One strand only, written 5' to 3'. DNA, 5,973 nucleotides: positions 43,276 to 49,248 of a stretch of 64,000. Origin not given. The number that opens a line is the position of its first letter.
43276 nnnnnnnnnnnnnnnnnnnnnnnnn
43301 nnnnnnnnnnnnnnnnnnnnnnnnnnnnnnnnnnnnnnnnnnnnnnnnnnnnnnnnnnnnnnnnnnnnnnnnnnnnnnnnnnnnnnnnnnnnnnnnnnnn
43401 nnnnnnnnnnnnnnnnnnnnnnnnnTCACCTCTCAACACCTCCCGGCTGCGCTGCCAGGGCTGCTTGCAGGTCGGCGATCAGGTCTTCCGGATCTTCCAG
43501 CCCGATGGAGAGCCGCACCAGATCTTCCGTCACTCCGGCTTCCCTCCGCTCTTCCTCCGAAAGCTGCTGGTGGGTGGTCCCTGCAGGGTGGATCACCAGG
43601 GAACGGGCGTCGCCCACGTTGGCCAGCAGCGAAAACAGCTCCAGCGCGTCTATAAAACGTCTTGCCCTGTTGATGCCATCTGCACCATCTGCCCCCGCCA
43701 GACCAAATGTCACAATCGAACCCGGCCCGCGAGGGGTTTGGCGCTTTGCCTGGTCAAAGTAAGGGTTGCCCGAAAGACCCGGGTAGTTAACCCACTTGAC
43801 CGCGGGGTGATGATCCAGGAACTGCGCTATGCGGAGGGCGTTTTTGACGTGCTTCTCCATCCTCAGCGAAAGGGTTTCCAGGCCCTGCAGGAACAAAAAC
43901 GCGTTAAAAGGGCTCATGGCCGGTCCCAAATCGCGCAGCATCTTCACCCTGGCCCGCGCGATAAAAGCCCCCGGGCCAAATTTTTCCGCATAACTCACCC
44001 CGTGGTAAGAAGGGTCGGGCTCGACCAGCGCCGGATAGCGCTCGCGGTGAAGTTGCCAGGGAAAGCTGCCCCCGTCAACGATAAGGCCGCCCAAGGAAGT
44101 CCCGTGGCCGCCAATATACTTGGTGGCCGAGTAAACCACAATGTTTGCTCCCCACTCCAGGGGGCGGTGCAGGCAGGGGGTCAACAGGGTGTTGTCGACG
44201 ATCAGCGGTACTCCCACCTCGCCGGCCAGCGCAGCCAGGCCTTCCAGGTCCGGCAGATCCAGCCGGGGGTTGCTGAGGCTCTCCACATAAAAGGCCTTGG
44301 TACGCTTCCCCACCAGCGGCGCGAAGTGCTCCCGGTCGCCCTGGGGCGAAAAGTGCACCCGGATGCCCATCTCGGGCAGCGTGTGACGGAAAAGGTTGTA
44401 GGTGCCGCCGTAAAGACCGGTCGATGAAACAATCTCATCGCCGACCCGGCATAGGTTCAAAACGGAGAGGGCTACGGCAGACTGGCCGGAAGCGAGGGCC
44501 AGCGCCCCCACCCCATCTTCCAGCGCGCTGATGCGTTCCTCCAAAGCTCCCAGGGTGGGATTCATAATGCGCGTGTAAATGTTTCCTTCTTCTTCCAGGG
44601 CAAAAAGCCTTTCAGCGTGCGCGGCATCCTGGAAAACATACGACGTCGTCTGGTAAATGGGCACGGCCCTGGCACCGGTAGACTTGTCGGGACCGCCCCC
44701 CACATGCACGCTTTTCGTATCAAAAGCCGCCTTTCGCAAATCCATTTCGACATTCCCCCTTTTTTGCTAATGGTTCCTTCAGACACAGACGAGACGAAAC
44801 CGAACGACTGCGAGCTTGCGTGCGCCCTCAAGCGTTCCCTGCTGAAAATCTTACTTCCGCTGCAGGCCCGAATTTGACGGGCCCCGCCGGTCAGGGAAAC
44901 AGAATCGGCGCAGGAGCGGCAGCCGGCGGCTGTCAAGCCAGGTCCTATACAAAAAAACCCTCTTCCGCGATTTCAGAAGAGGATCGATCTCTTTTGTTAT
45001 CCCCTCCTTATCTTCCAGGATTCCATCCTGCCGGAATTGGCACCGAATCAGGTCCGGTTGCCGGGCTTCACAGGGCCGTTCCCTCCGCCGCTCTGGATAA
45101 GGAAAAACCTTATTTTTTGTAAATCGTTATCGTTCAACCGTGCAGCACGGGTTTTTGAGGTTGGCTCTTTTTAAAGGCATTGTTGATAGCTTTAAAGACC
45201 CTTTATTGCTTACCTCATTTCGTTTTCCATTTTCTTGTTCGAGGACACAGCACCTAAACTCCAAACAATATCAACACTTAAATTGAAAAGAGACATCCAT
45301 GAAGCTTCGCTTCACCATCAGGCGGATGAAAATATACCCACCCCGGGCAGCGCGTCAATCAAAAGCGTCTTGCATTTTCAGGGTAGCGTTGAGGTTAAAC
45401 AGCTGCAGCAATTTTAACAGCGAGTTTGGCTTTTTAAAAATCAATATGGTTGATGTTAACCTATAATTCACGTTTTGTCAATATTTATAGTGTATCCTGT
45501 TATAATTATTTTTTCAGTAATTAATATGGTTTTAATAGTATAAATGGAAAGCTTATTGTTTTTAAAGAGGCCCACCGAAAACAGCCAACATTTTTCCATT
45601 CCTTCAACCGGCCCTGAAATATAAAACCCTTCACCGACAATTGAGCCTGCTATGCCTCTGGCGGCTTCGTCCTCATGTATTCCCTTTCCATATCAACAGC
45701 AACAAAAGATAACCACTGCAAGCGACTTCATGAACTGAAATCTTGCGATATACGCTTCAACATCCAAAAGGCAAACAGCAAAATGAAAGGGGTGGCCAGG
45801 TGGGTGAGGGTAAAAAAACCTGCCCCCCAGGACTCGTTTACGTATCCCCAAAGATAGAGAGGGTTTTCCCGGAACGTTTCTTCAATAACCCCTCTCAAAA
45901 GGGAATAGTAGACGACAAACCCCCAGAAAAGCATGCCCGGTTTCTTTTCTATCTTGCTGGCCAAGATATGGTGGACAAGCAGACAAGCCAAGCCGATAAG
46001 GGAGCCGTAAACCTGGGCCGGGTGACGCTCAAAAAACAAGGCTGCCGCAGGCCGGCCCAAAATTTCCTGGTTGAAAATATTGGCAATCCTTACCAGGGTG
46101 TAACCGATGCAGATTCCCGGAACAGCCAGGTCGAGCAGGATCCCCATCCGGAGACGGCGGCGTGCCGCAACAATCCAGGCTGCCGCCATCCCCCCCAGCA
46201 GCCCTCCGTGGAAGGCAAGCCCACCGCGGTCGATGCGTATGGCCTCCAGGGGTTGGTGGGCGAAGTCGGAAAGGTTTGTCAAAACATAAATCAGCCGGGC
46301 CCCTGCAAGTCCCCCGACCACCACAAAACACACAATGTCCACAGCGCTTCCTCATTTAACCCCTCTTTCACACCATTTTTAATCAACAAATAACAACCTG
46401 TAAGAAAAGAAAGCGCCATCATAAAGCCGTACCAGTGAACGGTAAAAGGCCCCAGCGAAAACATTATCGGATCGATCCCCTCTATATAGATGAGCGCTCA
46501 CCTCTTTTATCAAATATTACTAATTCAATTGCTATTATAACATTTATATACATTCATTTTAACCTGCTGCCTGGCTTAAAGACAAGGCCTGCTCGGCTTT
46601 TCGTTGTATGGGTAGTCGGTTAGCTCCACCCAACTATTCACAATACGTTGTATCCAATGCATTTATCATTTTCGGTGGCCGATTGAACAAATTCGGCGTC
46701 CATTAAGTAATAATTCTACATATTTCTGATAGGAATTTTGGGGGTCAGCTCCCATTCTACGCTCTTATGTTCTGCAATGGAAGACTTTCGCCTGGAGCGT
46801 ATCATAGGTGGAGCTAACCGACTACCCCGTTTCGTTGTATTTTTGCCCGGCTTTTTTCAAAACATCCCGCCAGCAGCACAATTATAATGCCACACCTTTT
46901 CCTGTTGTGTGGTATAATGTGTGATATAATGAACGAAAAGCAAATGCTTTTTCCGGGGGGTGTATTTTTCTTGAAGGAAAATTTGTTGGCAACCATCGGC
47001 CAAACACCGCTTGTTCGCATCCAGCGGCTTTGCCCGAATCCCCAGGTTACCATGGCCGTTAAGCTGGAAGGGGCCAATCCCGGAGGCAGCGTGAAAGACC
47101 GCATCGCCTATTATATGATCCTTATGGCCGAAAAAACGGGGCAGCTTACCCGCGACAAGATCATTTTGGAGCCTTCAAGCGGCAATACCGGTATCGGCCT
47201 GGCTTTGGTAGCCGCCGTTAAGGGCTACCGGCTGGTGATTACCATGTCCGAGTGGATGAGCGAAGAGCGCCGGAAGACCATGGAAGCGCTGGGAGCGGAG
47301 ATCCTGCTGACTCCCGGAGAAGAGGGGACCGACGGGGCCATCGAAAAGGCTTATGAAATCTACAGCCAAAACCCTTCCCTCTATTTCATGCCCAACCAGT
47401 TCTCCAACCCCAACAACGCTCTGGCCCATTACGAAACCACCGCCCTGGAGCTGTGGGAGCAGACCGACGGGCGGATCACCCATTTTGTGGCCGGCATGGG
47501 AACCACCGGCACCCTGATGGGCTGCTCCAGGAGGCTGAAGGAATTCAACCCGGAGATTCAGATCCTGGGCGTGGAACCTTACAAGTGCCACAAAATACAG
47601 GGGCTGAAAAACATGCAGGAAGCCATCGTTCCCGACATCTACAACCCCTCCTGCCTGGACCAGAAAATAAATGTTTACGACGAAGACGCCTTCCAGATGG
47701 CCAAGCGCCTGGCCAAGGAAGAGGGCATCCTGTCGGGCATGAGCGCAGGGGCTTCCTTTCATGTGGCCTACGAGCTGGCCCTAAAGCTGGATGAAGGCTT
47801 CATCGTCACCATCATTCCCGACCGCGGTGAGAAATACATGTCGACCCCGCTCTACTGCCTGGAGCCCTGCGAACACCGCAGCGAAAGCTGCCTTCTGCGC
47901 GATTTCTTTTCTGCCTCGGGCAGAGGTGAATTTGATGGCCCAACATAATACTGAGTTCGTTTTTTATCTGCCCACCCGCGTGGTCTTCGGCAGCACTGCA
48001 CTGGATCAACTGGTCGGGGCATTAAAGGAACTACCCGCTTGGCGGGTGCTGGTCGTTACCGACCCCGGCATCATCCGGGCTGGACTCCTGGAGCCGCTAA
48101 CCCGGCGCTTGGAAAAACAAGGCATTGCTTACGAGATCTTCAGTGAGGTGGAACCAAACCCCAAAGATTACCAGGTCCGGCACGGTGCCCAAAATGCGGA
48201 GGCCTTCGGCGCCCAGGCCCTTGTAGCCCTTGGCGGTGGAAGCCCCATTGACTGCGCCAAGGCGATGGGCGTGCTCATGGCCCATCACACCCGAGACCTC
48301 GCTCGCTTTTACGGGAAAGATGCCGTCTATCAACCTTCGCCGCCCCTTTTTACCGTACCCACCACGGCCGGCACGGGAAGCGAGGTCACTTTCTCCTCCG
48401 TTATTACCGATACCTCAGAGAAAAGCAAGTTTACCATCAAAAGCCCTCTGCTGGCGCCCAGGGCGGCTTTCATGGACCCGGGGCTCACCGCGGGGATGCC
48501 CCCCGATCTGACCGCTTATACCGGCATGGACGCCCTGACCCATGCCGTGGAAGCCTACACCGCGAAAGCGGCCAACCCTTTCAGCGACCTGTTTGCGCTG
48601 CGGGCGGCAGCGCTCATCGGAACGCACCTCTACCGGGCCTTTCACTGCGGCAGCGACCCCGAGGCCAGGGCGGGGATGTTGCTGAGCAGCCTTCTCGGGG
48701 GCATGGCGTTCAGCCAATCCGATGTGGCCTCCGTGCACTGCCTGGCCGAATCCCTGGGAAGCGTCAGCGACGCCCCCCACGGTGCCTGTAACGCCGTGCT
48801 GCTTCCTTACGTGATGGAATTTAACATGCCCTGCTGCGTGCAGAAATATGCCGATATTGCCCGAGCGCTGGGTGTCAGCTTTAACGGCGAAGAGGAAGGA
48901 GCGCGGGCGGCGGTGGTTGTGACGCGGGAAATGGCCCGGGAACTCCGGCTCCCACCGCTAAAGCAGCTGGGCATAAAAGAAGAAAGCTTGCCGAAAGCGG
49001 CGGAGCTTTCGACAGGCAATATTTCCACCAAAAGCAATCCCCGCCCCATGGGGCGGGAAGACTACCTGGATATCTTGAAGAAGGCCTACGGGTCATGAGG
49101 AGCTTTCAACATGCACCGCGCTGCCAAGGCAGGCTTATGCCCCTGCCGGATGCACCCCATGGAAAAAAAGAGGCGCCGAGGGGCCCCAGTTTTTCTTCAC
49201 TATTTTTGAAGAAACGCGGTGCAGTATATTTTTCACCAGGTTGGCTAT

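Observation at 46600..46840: Textbook MITE: 221 bp, perfect 21-bp terminal inverted repeats, 10-bp target-site duplication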

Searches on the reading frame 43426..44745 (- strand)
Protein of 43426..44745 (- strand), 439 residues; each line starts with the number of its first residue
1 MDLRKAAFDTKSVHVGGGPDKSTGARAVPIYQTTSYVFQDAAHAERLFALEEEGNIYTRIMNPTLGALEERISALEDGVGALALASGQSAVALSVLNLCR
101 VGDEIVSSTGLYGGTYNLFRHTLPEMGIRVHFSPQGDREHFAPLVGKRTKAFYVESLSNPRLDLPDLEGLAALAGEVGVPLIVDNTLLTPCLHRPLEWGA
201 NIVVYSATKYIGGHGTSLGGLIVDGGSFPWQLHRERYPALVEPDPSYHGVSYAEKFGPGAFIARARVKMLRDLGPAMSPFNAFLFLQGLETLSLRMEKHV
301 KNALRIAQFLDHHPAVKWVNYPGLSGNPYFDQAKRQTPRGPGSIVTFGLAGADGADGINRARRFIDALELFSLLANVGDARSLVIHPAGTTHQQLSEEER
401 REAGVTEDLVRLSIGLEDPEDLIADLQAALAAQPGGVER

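Call 28: search_protein_families(library=pfam, proteins=[window:43426-44745:-], max_evalue=0.01)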
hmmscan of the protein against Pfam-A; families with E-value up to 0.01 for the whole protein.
window:43426-44745:- (439 aa): 2 families
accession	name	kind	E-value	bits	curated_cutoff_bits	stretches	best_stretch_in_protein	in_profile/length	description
PF01053.26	Cys_Met_Meta_PP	-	1.3e-128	429.3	27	1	9-430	1-380/381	Cys/Met metabolism PLP-dependent enzyme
PF00155.27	Aminotran_1_2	-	0.001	18.8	19.7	1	35-185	17-186/361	Aminotransferase class I and II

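Call 59: find_encoding_contigs(protein=window:43429-44745:-, flank=4000, max_places=10)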
Protein window:43429-44745:- (439 aa): no gene with exactly this product is on record in the collection.

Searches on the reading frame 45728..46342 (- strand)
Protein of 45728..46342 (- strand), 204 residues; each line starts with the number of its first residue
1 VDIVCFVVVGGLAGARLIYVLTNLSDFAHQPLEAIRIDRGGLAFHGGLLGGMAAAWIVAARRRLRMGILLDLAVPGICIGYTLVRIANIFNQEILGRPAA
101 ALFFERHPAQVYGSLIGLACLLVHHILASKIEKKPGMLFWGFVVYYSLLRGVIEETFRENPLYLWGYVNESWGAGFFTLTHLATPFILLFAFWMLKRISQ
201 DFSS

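Call 28: search_protein_families(library=pfam, proteins=[window:45728-46342:-], max_evalue=0.01)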
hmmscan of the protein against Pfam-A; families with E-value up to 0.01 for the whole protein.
window:45728-46342:- (204 aa): 1 family
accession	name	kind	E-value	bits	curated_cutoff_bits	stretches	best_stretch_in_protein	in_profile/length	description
PF01790.23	LGT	-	7.7e-35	120.8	24.9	1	2-165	47-218/240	Prolipoprotein diacylglyceryl transferase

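Call 63: find_encoding_contigs(protein=window:45731-46342:-, flank=3000, max_places=10)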
Protein window:45731-46342:- (204 aa): no gene with exactly this product is on record in the collection.

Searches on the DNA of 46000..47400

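Call 6: search_rna_families(source=window, start=46000, end=47400, threshold=evalue, max_evalue=1)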
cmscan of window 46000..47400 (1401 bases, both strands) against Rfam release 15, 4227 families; matches with E-value up to 1: 0.
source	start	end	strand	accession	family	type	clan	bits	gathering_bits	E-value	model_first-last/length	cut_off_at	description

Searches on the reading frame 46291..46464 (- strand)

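Call 28: search_protein_families(library=pfam, proteins=[window:46291-46464:-], max_evalue=0.01)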
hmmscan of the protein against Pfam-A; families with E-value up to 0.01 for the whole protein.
window:46291-46464:- (57 aa): 1 family
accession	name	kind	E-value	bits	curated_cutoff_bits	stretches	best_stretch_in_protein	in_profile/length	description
PF01790.23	LGT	-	1.6e-07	31.3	24.9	1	1-46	3-50/240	Prolipoprotein diacylglyceryl transferase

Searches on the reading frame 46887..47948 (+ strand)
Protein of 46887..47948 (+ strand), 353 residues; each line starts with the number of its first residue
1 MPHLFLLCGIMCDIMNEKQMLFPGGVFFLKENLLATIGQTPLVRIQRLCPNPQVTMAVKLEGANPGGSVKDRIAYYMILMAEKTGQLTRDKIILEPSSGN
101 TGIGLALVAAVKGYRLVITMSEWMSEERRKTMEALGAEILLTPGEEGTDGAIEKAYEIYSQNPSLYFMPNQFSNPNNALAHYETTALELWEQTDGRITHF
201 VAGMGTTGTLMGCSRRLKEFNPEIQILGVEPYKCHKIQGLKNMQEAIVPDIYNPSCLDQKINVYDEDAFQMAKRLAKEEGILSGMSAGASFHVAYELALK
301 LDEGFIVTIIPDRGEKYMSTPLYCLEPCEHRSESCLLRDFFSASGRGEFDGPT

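Call 28: search_protein_families(library=pfam, proteins=[window:46887-47948:+], max_evalue=0.01)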
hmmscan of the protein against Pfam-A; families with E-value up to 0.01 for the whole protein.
window:46887-47948:+ (353 aa): 1 family
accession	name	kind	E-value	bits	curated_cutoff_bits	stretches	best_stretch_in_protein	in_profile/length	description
PF00291.31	PALP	-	9.2e-70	235.7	35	1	36-312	4-295/295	Pyridoxal-phosphate dependent enzyme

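Call 60: find_encoding_contigs(protein=window:46971-47945:+, flank=3000, max_places=10)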
Protein window:46971-47945:+ (325 aa): 1 contig read that carries it; 1 place shown.
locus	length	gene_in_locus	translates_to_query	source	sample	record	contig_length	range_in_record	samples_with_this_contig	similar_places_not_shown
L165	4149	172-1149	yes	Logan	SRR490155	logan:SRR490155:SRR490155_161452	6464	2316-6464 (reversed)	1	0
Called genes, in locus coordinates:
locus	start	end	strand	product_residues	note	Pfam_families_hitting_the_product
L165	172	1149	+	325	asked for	PF00291:PALP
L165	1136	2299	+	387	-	PF00465:Fe-ADH, PF13685:Fe-ADH_2, PF25137:ADH_Fe_C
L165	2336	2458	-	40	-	-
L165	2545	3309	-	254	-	PF02590:SPOUT_MTase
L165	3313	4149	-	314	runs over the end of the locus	PF01676:Metalloenzyme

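Call 64: list_cluster_members(proteins=[window:46971-47945:+])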
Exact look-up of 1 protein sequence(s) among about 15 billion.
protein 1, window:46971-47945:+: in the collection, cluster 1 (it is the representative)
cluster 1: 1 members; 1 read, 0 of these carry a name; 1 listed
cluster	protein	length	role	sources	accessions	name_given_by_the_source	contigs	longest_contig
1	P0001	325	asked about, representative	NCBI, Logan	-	-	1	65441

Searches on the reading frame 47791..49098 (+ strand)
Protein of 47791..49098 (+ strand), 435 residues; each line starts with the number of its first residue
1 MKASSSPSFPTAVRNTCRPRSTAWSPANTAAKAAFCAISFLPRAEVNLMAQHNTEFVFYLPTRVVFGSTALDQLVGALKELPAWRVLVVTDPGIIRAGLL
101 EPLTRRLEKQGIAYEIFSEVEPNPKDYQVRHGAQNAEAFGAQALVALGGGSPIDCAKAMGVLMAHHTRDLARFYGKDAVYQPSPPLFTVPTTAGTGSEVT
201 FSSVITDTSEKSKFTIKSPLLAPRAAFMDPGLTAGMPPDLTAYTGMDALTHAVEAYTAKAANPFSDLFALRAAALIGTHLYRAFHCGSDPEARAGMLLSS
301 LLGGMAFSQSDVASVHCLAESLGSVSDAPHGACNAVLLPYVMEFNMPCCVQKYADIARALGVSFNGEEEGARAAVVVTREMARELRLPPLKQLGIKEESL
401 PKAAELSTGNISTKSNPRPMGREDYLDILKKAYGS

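Call 28: search_protein_families(library=pfam, proteins=[window:47791-49098:+], max_evalue=0.01)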
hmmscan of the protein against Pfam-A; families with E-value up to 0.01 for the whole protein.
window:47791-49098:+ (435 aa): 3 families
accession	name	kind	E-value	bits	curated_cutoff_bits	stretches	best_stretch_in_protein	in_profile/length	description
PF25137.1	ADH_Fe_C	-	2.9e-50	171.1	27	1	241-433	1-194/194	Fe-containing alcohol dehydrogenase family, C-terminal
PF00465.25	Fe-ADH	-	8.5e-50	169.1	31.3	1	61-230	1-168/168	Iron-containing alcohol dehydrogenase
PF13685.12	Fe-ADH_2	-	9.7e-10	39.1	28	1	66-161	2-95/149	Iron-containing alcohol dehydrogenase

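Call 58: find_encoding_contigs(protein=window:47791-49095:+, flank=4000, max_places=10)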
Protein window:47791-49095:+ (435 aa): no gene with exactly this product is on record in the collection.
